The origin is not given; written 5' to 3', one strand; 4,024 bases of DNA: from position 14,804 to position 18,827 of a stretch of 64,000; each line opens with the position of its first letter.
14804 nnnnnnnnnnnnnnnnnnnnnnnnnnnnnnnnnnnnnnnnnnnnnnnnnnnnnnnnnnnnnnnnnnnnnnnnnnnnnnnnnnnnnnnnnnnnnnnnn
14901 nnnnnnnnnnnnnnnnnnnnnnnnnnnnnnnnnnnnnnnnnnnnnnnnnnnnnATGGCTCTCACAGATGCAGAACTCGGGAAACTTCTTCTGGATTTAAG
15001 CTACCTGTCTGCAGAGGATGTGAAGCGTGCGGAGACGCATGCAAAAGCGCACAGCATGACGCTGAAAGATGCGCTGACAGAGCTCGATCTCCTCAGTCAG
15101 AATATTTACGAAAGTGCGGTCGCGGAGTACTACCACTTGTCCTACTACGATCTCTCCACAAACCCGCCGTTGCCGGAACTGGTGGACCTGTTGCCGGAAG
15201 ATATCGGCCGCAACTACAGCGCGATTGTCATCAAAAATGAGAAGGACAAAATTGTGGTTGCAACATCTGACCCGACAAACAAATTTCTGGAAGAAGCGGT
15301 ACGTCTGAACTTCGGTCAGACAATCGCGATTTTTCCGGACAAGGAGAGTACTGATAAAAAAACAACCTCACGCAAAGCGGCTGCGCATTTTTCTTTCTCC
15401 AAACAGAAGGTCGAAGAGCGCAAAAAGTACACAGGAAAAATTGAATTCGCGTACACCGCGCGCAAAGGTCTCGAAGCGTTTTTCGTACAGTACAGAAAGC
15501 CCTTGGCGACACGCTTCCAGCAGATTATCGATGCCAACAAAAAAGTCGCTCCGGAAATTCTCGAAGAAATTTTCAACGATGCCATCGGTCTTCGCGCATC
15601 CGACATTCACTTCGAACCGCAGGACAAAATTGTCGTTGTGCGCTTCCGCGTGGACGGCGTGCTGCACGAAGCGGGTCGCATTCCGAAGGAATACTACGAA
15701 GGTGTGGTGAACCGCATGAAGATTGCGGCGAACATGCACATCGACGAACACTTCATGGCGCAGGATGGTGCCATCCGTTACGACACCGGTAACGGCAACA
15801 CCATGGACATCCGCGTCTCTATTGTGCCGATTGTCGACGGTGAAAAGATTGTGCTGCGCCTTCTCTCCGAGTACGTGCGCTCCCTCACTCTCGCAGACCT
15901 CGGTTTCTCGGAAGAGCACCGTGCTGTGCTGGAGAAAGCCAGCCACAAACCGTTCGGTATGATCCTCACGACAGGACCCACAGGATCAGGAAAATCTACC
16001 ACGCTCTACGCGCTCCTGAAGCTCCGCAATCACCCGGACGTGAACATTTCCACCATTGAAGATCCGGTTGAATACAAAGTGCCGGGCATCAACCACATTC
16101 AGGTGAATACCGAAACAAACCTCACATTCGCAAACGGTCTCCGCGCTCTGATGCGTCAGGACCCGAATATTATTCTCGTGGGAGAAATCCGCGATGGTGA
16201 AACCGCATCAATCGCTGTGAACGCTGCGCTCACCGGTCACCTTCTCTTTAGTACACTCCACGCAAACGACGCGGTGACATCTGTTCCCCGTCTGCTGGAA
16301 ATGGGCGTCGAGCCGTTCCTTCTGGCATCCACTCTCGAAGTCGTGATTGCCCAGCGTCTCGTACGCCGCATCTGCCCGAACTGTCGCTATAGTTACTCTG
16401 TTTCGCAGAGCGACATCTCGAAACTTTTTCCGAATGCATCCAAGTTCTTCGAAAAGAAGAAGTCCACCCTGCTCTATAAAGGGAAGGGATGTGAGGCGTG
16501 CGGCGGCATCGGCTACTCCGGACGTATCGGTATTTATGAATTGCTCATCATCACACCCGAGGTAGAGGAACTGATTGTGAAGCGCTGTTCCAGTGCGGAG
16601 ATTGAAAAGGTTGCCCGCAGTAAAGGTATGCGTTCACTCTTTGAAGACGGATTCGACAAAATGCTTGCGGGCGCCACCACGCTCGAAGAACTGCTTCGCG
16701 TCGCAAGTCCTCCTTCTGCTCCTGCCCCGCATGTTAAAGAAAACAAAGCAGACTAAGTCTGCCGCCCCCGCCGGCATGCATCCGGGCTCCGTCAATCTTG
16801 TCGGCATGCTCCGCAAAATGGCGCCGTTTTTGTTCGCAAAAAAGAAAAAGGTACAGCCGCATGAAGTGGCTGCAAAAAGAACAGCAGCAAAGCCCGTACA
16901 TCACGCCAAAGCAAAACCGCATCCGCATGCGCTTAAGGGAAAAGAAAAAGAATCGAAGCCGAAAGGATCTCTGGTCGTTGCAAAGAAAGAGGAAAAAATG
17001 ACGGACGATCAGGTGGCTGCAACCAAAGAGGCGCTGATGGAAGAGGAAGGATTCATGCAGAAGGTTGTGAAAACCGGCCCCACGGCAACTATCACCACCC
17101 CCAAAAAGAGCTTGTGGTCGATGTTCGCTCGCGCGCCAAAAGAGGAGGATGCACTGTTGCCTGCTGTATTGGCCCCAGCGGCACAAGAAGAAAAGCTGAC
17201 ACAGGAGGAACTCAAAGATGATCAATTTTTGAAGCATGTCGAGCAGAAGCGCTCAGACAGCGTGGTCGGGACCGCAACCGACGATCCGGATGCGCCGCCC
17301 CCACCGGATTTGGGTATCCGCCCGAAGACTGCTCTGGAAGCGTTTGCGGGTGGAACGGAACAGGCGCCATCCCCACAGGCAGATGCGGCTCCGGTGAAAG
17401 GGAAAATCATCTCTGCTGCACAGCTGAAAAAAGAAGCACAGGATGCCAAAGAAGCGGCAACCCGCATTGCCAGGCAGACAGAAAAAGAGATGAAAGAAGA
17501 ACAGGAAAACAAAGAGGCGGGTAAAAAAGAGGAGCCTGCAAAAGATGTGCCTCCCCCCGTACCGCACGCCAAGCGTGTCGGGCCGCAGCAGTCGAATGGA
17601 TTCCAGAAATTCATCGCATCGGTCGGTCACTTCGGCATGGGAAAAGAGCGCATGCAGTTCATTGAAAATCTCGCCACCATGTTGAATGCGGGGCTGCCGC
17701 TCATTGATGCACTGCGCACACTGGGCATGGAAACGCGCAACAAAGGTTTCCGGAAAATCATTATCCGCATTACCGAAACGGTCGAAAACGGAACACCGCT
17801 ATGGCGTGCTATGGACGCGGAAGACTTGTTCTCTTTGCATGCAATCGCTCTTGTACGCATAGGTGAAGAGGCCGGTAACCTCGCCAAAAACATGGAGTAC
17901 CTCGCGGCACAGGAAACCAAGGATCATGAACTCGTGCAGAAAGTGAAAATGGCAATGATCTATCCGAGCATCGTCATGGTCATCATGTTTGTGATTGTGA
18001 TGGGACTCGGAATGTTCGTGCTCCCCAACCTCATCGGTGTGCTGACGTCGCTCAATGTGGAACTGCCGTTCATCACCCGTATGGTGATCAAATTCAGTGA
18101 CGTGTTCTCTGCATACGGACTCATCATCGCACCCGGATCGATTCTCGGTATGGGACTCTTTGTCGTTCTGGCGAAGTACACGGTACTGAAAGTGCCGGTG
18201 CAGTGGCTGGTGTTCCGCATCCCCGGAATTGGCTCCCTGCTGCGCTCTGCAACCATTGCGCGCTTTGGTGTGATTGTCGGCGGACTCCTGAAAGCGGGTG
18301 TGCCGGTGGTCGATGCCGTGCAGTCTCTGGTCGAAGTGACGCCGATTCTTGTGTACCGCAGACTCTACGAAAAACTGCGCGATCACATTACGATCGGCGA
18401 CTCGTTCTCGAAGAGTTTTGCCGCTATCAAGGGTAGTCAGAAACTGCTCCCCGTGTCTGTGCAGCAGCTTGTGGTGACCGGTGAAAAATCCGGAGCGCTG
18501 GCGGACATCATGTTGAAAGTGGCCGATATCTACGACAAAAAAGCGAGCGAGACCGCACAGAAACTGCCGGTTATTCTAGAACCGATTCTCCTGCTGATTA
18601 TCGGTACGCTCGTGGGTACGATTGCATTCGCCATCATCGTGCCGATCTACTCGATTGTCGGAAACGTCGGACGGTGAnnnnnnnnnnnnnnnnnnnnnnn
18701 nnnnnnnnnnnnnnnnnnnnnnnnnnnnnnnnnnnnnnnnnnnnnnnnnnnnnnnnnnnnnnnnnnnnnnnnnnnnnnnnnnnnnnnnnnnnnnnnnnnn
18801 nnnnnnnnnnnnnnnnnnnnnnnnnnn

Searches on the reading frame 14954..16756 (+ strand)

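Call 71: search_protein_families(library=pfam, proteins=[window:14954-16756:+], max_evalue=0.001)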
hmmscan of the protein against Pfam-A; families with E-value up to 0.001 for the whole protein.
window:14954-16756:+ (600 aa): 2 families
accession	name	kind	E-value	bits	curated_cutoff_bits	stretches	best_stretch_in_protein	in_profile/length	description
PF00437.27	T2SSE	-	1.6e-119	399.3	24.9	1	199-582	8-370/370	Type II/IV secretion system protein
PF05157.20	MshEN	-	1.9e-09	37.8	23.1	1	60-124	1-66/90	MshEN domain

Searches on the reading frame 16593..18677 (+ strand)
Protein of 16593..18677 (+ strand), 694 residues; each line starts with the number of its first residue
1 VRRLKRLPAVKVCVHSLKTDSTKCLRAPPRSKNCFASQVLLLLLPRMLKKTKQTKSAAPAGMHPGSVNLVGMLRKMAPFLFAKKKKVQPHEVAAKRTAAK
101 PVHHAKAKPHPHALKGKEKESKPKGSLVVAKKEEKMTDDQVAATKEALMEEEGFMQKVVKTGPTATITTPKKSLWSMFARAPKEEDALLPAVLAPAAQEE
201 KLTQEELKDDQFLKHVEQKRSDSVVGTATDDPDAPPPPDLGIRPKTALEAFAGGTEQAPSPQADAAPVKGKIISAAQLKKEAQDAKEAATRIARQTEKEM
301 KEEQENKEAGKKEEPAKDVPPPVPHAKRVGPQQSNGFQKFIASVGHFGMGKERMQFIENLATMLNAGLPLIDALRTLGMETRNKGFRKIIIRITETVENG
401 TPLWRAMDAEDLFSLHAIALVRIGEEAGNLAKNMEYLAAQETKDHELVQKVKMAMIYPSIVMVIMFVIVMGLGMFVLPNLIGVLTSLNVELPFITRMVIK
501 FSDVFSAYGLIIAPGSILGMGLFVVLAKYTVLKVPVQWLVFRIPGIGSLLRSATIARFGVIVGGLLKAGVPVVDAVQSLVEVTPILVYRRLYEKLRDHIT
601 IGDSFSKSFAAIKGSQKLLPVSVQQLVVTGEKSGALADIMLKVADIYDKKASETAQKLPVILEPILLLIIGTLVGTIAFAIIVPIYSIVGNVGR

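Call 71: search_protein_families(library=pfam, proteins=[window:16593-18677:+], max_evalue=0.001)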
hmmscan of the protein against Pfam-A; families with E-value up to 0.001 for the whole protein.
window:16593-18677:+ (694 aa): 1 family
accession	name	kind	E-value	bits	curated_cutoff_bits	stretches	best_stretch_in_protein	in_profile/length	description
PF00482.28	T2SSF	-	3.1e-44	150.4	25.2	2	356-478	1-125/125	Type II secretion system (T2SS), protein F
